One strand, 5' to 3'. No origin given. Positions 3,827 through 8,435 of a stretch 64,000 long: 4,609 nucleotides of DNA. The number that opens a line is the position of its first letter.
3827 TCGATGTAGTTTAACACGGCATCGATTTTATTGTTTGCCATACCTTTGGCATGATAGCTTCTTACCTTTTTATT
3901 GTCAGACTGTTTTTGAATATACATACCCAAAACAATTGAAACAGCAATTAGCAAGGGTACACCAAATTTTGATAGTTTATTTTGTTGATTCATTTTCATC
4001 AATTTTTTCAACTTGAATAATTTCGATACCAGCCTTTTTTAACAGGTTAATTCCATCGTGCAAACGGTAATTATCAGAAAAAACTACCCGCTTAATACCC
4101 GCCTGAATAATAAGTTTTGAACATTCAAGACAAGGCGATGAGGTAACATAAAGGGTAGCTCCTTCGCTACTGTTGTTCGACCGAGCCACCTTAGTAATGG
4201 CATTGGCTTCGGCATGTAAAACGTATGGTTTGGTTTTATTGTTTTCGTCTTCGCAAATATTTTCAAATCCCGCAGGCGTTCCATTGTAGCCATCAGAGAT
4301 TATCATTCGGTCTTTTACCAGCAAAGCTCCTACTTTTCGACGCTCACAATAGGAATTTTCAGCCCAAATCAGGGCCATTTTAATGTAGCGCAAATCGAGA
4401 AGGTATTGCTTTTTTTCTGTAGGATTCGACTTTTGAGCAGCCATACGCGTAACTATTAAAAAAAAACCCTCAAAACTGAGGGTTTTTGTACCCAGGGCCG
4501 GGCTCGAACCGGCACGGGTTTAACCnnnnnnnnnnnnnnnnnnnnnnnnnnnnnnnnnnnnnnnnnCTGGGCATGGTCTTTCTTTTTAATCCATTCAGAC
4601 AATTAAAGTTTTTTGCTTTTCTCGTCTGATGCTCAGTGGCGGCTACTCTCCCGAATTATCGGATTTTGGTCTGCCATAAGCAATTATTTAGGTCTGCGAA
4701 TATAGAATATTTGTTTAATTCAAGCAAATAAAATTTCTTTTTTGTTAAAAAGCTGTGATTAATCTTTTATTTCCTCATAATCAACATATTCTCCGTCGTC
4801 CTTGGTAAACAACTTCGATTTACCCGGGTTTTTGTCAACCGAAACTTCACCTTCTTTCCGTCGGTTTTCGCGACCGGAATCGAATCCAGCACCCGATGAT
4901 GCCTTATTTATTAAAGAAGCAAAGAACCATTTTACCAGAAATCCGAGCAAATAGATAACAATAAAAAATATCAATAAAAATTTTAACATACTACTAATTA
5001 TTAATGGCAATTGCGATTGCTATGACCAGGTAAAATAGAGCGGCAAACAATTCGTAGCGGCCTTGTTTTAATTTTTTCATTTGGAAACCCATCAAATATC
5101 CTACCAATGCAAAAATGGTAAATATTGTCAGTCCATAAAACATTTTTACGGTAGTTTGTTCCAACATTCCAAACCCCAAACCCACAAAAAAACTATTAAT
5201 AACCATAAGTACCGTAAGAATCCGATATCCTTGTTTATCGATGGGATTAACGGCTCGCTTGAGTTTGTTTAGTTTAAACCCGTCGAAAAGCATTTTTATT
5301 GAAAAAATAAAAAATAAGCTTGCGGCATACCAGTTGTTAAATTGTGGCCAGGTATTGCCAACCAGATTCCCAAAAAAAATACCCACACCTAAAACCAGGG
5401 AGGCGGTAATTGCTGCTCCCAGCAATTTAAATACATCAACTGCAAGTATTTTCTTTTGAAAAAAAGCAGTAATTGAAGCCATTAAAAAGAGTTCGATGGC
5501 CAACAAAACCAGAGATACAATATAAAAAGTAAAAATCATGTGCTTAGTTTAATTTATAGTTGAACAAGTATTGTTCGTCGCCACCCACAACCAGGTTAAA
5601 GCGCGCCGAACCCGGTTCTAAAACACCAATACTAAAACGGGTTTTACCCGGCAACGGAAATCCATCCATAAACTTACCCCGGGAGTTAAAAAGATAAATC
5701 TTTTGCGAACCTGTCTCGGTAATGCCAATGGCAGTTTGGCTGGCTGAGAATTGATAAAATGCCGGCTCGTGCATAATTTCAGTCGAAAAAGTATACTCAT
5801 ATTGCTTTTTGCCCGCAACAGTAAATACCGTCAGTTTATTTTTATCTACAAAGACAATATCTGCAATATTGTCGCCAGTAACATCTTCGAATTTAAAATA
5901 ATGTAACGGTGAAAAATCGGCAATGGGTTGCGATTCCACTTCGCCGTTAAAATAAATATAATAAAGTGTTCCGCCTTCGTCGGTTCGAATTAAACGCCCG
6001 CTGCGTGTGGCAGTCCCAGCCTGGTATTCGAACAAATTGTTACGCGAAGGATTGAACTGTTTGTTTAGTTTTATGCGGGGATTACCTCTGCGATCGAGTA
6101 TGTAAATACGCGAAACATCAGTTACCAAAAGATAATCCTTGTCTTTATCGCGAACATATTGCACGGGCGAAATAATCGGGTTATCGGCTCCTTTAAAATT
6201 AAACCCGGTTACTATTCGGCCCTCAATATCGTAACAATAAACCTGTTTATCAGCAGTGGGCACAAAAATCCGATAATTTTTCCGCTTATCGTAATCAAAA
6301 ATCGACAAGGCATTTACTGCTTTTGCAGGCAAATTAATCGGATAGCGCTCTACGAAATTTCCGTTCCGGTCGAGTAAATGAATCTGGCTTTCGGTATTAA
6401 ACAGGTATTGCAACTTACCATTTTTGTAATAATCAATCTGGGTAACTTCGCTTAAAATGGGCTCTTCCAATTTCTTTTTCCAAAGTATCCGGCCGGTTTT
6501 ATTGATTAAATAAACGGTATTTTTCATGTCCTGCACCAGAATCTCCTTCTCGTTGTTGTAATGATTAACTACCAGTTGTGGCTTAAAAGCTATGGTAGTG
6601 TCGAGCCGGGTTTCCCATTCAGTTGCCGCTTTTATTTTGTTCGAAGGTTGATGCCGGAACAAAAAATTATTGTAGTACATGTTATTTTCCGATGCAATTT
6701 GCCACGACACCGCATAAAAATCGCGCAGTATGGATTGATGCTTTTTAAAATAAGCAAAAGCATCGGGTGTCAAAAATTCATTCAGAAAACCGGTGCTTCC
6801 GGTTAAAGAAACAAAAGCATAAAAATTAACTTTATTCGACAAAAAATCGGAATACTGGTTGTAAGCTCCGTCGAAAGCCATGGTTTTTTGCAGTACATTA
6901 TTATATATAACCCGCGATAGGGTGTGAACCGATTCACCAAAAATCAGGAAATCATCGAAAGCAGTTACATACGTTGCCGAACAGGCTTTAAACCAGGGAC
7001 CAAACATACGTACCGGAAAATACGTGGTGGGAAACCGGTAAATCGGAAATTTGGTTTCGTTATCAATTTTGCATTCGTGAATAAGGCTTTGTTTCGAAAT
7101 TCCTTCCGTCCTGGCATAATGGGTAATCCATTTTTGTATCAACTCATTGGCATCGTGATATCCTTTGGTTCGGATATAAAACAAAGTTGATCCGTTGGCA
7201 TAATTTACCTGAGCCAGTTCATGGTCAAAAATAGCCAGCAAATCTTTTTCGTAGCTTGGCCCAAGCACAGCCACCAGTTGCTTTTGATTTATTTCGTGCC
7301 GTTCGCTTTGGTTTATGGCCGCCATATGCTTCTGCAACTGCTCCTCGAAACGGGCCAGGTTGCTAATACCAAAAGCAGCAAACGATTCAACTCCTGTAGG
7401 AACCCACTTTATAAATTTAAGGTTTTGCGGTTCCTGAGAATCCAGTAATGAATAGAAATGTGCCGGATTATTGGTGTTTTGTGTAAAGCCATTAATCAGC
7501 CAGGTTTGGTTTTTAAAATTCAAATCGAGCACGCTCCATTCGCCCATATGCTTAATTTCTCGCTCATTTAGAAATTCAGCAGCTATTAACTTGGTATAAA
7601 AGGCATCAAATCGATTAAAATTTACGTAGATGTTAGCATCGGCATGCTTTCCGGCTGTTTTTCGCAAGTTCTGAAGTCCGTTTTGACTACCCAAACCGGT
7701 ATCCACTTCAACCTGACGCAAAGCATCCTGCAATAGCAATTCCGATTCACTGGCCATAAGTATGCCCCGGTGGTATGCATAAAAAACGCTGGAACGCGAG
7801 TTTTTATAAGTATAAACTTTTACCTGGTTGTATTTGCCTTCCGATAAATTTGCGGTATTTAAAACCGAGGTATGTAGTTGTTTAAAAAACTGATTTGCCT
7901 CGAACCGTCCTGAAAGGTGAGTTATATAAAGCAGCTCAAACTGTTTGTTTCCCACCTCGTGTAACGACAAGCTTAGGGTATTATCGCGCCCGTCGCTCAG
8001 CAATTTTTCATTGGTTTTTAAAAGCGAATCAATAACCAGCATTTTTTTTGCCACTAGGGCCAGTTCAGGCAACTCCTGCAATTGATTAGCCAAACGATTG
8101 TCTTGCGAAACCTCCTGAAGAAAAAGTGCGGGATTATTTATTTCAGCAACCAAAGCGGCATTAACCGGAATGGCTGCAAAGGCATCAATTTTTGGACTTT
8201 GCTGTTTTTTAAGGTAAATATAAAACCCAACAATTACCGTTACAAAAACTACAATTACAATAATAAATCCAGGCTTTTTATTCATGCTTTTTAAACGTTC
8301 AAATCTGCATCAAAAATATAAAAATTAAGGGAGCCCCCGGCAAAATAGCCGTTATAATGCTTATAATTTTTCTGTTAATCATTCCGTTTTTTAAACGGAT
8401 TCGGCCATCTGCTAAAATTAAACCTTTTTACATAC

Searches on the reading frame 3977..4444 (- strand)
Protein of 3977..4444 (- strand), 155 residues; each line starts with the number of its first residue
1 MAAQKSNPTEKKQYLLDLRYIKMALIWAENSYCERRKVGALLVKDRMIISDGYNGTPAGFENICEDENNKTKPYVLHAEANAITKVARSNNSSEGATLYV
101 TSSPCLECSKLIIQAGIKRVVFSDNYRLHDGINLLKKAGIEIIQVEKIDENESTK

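Call 85: search_protein_families(library=pfam, proteins=[window:3977-4444:-], max_evalue=0.001)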
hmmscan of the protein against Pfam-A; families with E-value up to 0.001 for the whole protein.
window:3977-4444:- (155 aa): 8 families
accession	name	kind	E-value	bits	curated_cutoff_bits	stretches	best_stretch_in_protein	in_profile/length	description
PF00383.29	dCMP_cyt_deam_1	-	8.8e-25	87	25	1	18-123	5-101/102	Cytidine and deoxycytidylate deaminase zinc-binding region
PF14437.12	MafB19-deam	-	3.3e-18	66.4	27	1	28-126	14-103/142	MafB19-like deaminase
PF14439.12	Bd3614-deam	-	1.2e-06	28.9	38.5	1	67-119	26-81/113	Bd3614-like deaminase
PF18750.7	SNAD4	-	1.3e-05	25.7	27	1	63-114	24-73/130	Secreted Novel AID/APOBEC-like Deaminase 4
PF08210.17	APOBEC_N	-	5.1e-05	23.8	25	1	71-115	43-88/170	APOBEC-like N-terminal domain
PF18774.7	APOBEC4_like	-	8.8e-05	22.9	26.7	1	70-124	28-89/131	APOBEC4-like -AID/APOBEC-deaminase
PF18772.7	APOBEC2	-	0.00029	21.3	26.8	0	73-114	49-91/175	APOBEC2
PF18778.7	NAD1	-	0.00041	21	27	1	69-114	48-92/175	Novel AID APOBEC clade 1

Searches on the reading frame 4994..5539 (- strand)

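Call 85: search_protein_families(library=pfam, proteins=[window:4994-5539:-], max_evalue=0.001)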
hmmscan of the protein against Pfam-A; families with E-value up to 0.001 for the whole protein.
window:4994-5539:- (181 aa): 1 family
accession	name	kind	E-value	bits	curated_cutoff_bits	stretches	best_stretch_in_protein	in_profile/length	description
PF02659.21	Mntp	-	1.4e-10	41.5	24.4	1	52-177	24-151/152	Putative manganese efflux pump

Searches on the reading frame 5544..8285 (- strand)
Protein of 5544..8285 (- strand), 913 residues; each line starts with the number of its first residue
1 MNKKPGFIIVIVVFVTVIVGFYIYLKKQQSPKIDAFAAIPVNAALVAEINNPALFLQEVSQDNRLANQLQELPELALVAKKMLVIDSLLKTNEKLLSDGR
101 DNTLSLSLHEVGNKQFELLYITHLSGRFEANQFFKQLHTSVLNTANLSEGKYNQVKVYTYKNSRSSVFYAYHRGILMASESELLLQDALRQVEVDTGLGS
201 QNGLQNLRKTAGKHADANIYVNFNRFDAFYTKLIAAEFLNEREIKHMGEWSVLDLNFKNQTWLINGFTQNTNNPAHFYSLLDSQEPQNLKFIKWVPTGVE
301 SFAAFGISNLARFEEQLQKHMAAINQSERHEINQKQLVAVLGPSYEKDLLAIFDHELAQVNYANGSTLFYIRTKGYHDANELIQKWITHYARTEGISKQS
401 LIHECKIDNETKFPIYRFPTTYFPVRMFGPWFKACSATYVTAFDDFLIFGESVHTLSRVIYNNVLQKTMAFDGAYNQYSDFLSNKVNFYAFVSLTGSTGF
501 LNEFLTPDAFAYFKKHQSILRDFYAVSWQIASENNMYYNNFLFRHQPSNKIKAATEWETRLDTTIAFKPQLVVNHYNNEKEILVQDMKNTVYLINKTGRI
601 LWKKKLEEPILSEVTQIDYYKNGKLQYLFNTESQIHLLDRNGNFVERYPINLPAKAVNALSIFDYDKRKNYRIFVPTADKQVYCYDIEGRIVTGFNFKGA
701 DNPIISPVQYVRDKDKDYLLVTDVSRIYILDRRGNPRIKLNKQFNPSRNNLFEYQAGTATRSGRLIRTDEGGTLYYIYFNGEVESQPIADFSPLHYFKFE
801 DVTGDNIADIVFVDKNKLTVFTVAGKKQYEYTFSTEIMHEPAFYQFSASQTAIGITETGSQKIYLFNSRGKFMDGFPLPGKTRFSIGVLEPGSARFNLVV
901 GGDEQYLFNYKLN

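Call 85: search_protein_families(library=pfam, proteins=[window:5544-8285:-], max_evalue=0.001)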
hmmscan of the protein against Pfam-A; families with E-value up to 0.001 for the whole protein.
window:5544-8285:- (913 aa): 4 families
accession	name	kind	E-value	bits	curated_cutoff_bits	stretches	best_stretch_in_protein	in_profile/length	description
PF13570.13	Beta-prop_ACSF4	-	2.2e-10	40.9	133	1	554-734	124-291/329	Beta-alanine-activating enzyme, beta-propeller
PF25292.1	Beta-prop_CGLA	-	7.2e-09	36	26.8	0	577-646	42-110/316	Lambda-carrageenase beta-propeller domain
PF13517.12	FG-GAP_3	-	6.1e-05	24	26.9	0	801-836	1-34/61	FG-GAP-like repeat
PF13360.13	PQQ_2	-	0.00014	22.1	27.6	1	556-689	56-188/233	Outer membrane protein assembly factor BamB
